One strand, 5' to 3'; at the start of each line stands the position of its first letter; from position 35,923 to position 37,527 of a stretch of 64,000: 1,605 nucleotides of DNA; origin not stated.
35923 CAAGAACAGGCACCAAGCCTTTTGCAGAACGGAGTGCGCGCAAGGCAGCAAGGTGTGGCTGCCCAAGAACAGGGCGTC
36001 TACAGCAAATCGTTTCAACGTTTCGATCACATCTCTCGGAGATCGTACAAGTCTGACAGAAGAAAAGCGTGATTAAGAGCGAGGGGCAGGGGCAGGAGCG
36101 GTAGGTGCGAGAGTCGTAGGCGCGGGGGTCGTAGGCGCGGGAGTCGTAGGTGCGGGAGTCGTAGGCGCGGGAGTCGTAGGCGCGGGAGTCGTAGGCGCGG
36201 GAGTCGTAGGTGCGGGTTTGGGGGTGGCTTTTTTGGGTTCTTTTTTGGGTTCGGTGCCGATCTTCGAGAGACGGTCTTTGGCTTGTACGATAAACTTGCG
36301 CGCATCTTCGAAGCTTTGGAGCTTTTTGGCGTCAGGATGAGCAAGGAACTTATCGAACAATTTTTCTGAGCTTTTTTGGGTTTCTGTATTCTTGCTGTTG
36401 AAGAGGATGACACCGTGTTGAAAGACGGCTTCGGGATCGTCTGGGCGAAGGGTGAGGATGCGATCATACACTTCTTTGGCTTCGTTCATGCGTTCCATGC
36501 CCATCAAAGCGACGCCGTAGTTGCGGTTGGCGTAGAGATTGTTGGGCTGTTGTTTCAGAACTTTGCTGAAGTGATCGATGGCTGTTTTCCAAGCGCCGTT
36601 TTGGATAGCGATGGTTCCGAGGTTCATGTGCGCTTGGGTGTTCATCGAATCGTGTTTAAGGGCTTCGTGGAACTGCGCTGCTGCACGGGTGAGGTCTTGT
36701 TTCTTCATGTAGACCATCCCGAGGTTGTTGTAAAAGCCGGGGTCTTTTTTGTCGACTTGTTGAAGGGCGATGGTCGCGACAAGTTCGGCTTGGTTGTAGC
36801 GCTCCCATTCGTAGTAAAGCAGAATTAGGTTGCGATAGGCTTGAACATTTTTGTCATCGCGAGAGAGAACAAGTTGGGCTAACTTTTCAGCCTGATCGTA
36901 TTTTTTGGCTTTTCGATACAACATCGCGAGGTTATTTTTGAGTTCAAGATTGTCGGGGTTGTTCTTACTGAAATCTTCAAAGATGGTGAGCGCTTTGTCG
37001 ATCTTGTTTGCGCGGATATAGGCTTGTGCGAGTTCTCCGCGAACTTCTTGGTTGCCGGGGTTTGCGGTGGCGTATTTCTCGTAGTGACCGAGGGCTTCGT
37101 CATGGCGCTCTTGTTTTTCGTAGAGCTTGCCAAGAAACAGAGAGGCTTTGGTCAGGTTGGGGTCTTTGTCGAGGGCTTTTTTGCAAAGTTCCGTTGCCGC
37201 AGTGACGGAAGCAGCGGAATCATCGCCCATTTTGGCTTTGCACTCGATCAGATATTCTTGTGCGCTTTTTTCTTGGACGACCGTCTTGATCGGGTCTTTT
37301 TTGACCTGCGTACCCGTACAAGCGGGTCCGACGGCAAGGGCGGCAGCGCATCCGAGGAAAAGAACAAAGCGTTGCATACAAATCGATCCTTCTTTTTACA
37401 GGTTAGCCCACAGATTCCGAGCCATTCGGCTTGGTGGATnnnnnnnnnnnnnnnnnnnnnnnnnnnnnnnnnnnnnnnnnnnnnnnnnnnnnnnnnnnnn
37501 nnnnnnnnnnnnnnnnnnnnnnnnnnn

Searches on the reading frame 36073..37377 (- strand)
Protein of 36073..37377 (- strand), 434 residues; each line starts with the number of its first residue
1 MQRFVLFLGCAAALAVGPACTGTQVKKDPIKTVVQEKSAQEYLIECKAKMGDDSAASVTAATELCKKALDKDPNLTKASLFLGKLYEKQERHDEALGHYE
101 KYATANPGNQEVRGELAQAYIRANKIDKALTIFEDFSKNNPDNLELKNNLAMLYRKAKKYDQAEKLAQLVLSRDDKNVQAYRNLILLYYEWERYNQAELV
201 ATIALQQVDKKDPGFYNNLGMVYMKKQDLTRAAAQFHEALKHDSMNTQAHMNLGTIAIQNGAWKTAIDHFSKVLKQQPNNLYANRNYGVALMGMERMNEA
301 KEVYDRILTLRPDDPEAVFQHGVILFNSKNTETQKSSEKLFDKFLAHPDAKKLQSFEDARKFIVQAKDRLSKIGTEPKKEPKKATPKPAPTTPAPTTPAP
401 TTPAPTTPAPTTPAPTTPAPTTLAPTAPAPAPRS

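Call 6: search_protein_families(library=pfam, proteins=[window:36073-37377:-], max_evalue=0.1)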
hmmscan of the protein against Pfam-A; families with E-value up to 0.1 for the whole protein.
window:36073-37377:- (434 aa): 30 families (the best 25 are shown)
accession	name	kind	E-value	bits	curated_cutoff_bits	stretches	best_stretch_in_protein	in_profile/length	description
PF14559.12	TPR_19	-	1.2e-31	109.3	25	5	89-148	4-63/68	Tetratricopeptide repeat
PF13432.12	TPR_16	-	3.6e-30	104.5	32.7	3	219-280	3-64/65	Tetratricopeptide repeat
PF07719.23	TPR_2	-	2.5e-29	99.4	27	5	215-243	3-31/34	Tetratricopeptide repeat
PF00515.34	TPR_1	-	4.6e-29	99.5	27.8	4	248-280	2-34/34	Tetratricopeptide repeat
PF13428.12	TPR_14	-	4.3e-24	83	23.5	4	78-119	3-44/44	Tetratricopeptide repeat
PF13431.12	TPR_17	-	2.1e-19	68.5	24.4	2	133-164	2-33/34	Tetratricopeptide repeat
PF13181.12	TPR_8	-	1.8e-18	65.5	25.7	1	286-314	6-34/34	Tetratricopeptide repeat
PF13424.12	TPR_12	-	3.1e-18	66.2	30.1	2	44-102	10-71/77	Tetratricopeptide repeat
PF23914.1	TPR_CcmH_CycH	-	6.7e-17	62.2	42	3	67-166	41-143/158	Cytochrome c-type biogenesis protein H TPR domain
PF13174.12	TPR_6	-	2.7e-15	56.3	26.3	1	116-142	6-32/33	Tetratricopeptide repeat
PF12895.13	ANAPC3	-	7.9e-15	55.4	27.2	2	89-166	2-78/82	Anaphase-promoting complex, cyclosome, subunit 3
PF13176.12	TPR_7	-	1.6e-14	53.1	27.9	2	80-110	3-35/36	Tetratricopeptide repeat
PF25063.1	ARM_TT21_C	-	2.7e-14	54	35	3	56-148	109-202/209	Tetratricopeptide repeat protein 21 C-terminal ARM domain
PF13371.12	TPR_9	-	4.7e-14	52.6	35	3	254-317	2-65/73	Tetratricopeptide repeat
PF13414.12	TPR_11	-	1.5e-13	50.6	26.8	2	220-256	1-37/42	TPR repeat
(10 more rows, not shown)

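Call 7: search_protein_families(library=ncbifam, proteins=[window:36073-37377:-], max_evalue=0.01)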
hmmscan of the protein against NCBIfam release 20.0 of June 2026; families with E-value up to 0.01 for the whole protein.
window:36073-37377:- (434 aa): 37 families (the best 25 are shown)
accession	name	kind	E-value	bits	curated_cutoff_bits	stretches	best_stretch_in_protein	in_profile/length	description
NF033758.1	gliding_GltE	equivalog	1.2e-36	126.5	225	1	64-346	74-353/411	adventurous gliding motility TPR repeat lipoprotein GltE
TIGR02917.1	PEP_TPR_lipo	equivalog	8.4e-31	106.7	312.2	2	56-206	513-663/899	XrtA/PEP-CTERM system TPR-repeat protein PrsT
TIGR02521.1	type_IV_pilW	equivalog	3.2e-27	95.6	154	4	215-304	33-122/234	type IV pilus biogenesis/stability protein PilW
NF040959.1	MamA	equivalog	3.2e-25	88.8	200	2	207-330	65-187/204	magnetosome protein MamA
NF008757.0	PRK11788.1-5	equivalog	5.9e-19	68.5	363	2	147-282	110-249/388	lipopolysaccharide assembly protein LapB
NF033762.1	social_mot_Tgl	equivalog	3.9e-18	65.7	225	2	243-322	27-107/252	social motility TPR repeat lipoprotein Tgl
NF008756.0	PRK11788.1-4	equivalog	1e-15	57.7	474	2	122-279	87-246/389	lipopolysaccharide assembly protein LapB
NF008755.0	PRK11788.1-3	equivalog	3.8e-15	56.1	430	3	148-316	112-281/388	lipopolysaccharide assembly protein LapB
NF052415.1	T3SS_chap_SctY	equivalog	4.3e-13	49.7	70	1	116-176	12-72/106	type III secretion apparatus assembly chaperone SctY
TIGR02552.1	LcrH_SycD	equivalog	7.3e-13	48.4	104.8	2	258-332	29-103/136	SycD/LcrH family type III secretion system chaperone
NF033920.0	C39_PA2778_fam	equivalog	1.4e-12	47.5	150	2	191-311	134-254/255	PA2778 family cysteine peptidase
TIGR03939.1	PGA_TPR_OMP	equivalog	6.4e-12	44.5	366.65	1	93-258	36-199/800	poly-beta-1,6 N-acetyl-D-glucosamine export porin PgaA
NF008391.2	PRK11189.1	equivalog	1.1e-11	44.8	250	1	231-318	83-170/297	lipoprotein NlpI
TIGR00540.1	TPR_hemY_coli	hypoth_equivalog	9.2e-11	41.1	142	2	124-272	241-384/385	heme biosynthesis-associated TPR protein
TIGR02795.1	tol_pal_ybgF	equivalog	4.4e-10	40.2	90.1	2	219-281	45-110/119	tol-pal system protein YbgF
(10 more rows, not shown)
